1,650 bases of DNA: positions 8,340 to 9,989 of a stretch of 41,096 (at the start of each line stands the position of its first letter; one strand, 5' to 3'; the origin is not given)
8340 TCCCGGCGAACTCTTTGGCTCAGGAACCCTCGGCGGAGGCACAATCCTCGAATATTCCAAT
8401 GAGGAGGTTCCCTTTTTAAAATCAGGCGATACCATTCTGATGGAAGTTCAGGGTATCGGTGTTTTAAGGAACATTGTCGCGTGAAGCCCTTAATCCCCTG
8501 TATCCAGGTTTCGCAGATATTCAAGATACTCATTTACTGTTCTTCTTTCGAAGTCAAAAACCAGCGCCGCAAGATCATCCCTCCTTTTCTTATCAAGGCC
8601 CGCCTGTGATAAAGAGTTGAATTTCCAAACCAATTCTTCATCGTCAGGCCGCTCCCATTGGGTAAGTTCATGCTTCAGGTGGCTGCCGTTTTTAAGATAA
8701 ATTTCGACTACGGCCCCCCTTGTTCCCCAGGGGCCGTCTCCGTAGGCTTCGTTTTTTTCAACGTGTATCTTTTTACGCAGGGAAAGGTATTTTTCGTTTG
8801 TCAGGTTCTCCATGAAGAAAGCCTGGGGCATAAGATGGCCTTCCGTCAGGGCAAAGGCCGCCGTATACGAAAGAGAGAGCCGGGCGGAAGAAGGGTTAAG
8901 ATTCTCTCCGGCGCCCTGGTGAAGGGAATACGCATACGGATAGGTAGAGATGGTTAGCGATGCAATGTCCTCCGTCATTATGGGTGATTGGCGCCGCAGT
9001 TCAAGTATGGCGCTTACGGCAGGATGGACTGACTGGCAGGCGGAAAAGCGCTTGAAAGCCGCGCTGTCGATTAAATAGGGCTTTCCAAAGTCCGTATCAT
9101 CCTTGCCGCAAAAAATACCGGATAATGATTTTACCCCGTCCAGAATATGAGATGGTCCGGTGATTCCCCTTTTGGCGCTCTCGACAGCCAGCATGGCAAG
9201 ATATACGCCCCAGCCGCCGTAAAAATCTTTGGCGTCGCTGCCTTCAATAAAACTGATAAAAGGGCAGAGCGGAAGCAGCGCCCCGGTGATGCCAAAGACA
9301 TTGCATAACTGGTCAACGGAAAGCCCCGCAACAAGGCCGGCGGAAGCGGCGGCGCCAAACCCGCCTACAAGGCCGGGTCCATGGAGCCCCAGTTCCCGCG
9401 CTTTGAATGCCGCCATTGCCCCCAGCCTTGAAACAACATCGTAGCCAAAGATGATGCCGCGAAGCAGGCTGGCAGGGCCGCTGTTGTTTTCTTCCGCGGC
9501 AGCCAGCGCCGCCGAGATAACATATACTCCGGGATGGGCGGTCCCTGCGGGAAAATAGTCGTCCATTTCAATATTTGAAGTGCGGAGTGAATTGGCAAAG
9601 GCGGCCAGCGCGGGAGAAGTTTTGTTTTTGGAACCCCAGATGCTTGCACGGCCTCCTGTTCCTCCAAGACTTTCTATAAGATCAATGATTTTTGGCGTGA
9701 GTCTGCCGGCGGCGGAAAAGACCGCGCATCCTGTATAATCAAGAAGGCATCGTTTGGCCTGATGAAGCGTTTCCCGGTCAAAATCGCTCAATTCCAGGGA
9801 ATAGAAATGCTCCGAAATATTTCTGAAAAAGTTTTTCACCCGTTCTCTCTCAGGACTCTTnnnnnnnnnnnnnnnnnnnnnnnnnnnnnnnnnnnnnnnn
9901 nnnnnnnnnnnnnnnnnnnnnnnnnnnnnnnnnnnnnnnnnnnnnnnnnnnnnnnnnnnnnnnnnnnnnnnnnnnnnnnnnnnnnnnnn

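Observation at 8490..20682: LacI-controlled nine-gene operon joining two MmgE/PrpD enzymes, an EPSP-synthase-fold enzyme and an Opp-type importer, with a divergent DASS-like permease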

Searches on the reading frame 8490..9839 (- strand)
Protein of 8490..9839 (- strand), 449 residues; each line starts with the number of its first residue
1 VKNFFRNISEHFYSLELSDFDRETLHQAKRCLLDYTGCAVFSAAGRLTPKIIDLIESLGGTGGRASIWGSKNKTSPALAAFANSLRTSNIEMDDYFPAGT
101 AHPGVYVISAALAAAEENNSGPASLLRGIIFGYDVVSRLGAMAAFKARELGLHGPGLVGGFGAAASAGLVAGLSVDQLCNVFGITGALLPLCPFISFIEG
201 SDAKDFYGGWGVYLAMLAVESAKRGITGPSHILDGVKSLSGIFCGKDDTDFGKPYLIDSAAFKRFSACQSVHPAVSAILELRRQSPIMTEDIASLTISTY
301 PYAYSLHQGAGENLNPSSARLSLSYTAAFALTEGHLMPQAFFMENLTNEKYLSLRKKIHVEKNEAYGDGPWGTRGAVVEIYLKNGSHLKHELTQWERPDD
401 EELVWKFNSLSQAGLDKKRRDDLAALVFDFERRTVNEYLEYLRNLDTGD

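Call 3: search_protein_families(library=pfam, proteins=[window:8490-9839:-])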
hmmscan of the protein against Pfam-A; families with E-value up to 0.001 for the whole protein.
window:8490-9839:- (449 aa): 2 families
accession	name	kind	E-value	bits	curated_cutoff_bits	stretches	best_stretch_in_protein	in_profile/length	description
PF03972.19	MmgE_PrpD_N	-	4.9e-43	147.6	32.1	1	7-250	2-242/244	MmgE/PrpD N-terminal domain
PF19305.4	MmgE_PrpD_C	-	2e-23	83.5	32.1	1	265-425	1-168/173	MmgE/PrpD C-terminal domain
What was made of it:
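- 8490..9839 (-): PrpD2: second MmgE/PrpD-family enzyme, from a subfamily that travels with the Opp module. Both Pfam domains match (call 3).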

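Call 4: search_protein_families(library=ncbifam, proteins=[window:8490-9839:-])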
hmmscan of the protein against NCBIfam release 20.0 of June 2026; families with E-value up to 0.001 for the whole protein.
window:8490-9839:- (449 aa): 3 families
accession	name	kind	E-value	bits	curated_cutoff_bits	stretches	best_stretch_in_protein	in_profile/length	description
NF042438.1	PrpD_hiGCgrampos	equivalog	3.2e-08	32.6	950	1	61-252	76-264/499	2-methylcitrate dehydratase PrpD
NF006943.0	PRK09425.1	equivalog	1.3e-07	30.7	575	1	255-368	276-390/480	bifunctional 2-methylcitrate dehydratase/aconitate hydratase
TIGR02330.1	prpD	equivalog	0.00015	20.7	458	0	255-368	264-378/468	2-methylcitrate dehydratase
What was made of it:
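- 8490..9839 (-): The PrpD equivalogs score only 20-33 bits against cutoffs of 458-950 (call 4).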

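Call 13: search_solved_structures(query=window:8490-9839:-, max_evalue=0.01)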
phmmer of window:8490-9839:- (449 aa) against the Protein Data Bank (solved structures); distinct sequences matched with E-value up to 0.01: 10.
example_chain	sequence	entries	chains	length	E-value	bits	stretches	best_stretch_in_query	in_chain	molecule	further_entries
2hp0_A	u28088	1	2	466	7e-19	71.3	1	23-358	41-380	IDS-epimerase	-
2hp3_A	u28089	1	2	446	7e-19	71.3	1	24-358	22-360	IDS-epimerase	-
7bra_A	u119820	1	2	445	2.9e-18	69.2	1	23-344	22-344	Bacillus subtilis IRG1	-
7e9d_A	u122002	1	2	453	7.6e-17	64.6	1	23-344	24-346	IRG1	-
7br9_A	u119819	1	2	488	1.1e-11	47.5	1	12-410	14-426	Cis-aconitate decarboxylase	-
6r6t_A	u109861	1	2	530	1.4e-11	47.2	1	12-410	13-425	Cis-aconitate decarboxylase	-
12vt_A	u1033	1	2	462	1.4e-09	40.6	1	11-362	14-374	Cis-aconitate decarboxylase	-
12vq_A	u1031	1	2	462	1.8e-09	40.3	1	11-362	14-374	Cis-aconitate decarboxylase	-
12ux_A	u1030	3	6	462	2.7e-09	39.7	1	11-362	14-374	Cis-aconitate decarboxylase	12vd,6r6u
12vw_A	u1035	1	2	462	1.8e-08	37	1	11-362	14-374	Cis-aconitate decarboxylase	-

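Call 63: find_homologous_proteins(query=window:8490-9839:-, max_evalue=1e-20)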
Query window:8490-9839:- (449 aa): 79 proteins with E <= 1e-20 among 8000 candidates.
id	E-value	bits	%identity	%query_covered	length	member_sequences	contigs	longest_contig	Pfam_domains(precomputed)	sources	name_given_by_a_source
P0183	0.0e+0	1014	100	100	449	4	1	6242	PF19305.5,PF03972.20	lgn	-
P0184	3.8e-154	532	55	99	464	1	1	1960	PF19305.5,PF03972.20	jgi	jgi:2-methylcitrate dehydratase PrpD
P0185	4.8e-146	505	52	96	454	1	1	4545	PF19305.5,PF03972.20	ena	-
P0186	1.1e-145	504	54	97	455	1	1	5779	PF19305.5,PF03972.20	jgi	jgi:2-methylcitrate dehydratase PrpD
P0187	1.6e-137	477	50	99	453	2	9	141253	PF19305.5,PF03972.20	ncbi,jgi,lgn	-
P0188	1.3e-136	474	50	96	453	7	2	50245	PF19305.5,PF03972.20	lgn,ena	-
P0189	7.8e-135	468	49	99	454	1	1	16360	PF19305.5,PF03972.20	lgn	-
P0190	6.4e-133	462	48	97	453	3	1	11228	PF19305.5,PF03972.20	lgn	-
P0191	4.5e-132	459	47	100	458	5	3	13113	PF19305.5,PF03972.20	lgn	-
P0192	8.8e-132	458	50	94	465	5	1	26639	PF19305.5,PF03972.20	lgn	-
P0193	4.1e-126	440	46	99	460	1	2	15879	PF19305.5,PF03972.20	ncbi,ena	-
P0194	9.9e-121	422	45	96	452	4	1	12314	PF19305.5,PF03972.20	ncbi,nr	ncbi:MAG: MmgE/PrpD family protein [Candidatus Ornithospirochaeta sp.]|nr:MmgE/PrpD family protein [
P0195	2.5e-120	420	45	99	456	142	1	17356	PF19305.5,PF03972.20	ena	-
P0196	1.8e-118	414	45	99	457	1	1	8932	PF19305.5,PF03972.20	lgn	-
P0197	2.3e-117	411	45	96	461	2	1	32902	PF19305.5,PF03972.20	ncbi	-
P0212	2.6e-113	397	41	99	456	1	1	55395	PF19305.5,PF03972.20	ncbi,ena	-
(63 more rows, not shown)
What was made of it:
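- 8490..9839 (-): The family has about 42 clusters at 39% identity or more (call 63).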

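Call 64: find_encoding_contigs(protein=P0212, flank=10000, max_places=1)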
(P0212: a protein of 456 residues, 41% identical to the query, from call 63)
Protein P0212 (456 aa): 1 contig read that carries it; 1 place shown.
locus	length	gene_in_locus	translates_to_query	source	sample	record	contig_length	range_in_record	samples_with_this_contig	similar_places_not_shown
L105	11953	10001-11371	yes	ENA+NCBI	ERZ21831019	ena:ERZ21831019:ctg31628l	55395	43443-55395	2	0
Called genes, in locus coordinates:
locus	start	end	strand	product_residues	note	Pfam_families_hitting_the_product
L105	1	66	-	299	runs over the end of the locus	PF00126:HTH_1, PF03466:LysR_substrate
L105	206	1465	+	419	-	PF00890:FAD_binding_2 (weak), PF01134:GIDA (weak), PF01266:DAO (weak), PF03486:HI0933_like (faint), PF07992:Pyr_redox_2, PF12831:FAD_oxidored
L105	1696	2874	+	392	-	PF01264:Chorismate_synt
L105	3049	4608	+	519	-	PF00496:SBP_bac_5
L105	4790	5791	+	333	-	PF19300:BPD_transp_1_N, PF00528:BPD_transp_1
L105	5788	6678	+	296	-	PF12911:OppC_N, PF00528:BPD_transp_1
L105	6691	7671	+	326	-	PF00005:ABC_tran, PF08352:oligo_HPY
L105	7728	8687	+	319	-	PF00005:ABC_tran, PF13304:AAA_21 (faint), PF08352:oligo_HPY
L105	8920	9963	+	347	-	PF12831:FAD_oxidored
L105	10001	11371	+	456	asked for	PF03972:MmgE_PrpD_N, PF19305:MmgE_PrpD_C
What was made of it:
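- L105 places chorismate synthase directly upstream of an SBP5-OppBCDF-FADox-PrpD2 block (call 64). It does not explain why AroC abuts the Opp-PrpD2 block in L105 (call 64).
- Tried and rejected: An earlier impression that AroC never occurs with PrpD was overturned by L105 (call 64).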

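Call 65: find_encoding_contigs(protein=P0187, flank=10000, max_places=1)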
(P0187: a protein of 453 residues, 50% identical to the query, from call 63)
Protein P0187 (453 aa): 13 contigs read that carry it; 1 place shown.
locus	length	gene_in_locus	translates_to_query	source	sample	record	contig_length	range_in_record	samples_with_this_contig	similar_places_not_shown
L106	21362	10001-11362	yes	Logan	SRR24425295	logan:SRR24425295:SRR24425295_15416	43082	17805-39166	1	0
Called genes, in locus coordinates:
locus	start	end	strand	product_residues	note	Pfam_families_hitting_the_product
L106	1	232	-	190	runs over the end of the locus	PF01558:POR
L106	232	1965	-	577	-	PF01855:POR_N, PF12837:Fer4_6 (faint), PF02775:TPP_enzyme_C, PF12797:Fer4_2 (faint), PF14697:Fer4_21 (faint), PF00037:Fer4 (weak)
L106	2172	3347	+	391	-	PF01545:Cation_efflux, PF16916:ZT_dimer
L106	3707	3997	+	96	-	-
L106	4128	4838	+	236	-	-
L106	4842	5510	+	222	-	PF01545:Cation_efflux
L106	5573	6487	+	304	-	-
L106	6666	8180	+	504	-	PF00496:SBP_bac_5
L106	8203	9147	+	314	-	PF19300:BPD_transp_1_N, PF00528:BPD_transp_1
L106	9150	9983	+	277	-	PF12911:OppC_N, PF00528:BPD_transp_1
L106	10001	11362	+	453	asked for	PF03972:MmgE_PrpD_N, PF19305:MmgE_PrpD_C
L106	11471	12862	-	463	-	PF01336:tRNA_anti-codon, PF00152:tRNA-synt_2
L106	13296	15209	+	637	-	PF00512:HisKA, PF02518:HATPase_c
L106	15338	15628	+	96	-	-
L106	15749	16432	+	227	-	PF13367:PrsW-protease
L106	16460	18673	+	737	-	PF00270:DEAD, PF04851:ResIII, PF20720:nSTAND3 (weak), PF08148:DSHCT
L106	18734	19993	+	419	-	PF00072:Response_reg, PF00990:GGDEF, PF00072:Response_reg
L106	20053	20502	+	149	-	PF01475:FUR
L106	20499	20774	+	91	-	PF02583:Trns_repr_metal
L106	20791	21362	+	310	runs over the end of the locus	PF00890:FAD_binding_2 (weak), PF01134:GIDA (faint), PF01266:DAO (weak), PF01946:Thi4 (weak), PF07992:Pyr_redox_2, PF12831:FAD_oxidored, PF13738:Pyr_redox_3, PF00070:Pyr_redox, +1 more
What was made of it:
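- L106 has Opp and PrpD2 alone, near cation-efflux, Fur and CsoR-type genes (call 65).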
